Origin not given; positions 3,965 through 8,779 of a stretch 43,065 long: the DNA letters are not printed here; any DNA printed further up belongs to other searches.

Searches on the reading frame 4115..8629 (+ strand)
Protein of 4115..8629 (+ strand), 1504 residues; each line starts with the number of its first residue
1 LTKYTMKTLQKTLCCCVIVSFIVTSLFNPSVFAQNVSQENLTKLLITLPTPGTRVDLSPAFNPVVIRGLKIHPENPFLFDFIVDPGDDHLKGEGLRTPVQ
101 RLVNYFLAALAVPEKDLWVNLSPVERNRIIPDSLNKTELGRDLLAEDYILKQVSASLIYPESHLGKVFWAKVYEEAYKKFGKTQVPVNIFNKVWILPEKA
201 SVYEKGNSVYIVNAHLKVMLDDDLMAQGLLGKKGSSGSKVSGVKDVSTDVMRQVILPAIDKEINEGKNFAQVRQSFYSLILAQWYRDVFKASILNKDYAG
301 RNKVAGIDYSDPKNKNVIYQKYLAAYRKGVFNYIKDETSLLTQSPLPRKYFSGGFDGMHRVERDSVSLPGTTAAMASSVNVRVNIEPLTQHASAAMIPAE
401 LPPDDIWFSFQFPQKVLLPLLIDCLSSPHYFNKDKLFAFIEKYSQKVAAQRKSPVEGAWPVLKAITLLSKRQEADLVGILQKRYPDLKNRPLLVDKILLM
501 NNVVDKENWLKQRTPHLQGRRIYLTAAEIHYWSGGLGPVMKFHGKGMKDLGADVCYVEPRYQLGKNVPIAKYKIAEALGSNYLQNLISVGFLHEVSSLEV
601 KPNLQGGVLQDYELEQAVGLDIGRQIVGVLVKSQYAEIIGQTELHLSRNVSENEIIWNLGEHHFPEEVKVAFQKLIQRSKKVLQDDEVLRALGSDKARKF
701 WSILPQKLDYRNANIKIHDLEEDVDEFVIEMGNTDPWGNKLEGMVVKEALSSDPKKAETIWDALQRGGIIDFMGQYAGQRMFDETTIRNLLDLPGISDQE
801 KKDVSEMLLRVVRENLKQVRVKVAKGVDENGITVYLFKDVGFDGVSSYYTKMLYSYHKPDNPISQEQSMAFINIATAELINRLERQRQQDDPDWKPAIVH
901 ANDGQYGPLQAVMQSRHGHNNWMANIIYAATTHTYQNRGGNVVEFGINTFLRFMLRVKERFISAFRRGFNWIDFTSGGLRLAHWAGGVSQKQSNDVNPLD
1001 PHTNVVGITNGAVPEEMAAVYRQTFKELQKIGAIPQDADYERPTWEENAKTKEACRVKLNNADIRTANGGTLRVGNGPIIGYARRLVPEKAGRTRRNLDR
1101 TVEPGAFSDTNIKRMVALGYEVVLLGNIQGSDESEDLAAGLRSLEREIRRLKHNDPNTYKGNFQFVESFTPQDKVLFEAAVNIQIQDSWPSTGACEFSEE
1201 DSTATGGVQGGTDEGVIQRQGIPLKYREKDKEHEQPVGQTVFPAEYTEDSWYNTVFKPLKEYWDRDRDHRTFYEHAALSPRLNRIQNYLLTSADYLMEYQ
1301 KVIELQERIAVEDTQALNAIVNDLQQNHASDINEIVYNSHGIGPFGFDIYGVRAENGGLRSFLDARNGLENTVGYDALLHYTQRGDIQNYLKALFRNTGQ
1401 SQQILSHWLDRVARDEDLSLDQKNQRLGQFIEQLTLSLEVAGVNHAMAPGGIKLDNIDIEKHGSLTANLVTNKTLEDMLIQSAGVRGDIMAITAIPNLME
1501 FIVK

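Call 8: search_protein_families(library=pfam, proteins=[window:4115-8629:+], max_evalue=0.01)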
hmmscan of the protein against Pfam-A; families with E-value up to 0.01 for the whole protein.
window:4115-8629:+ (1504 aa): 1 family
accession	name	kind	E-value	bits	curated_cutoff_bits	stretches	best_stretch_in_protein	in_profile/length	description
PF08323.17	Glyco_transf_5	-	4.1e-11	43.5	22.7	1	803-995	55-223/239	Starch synthase catalytic domain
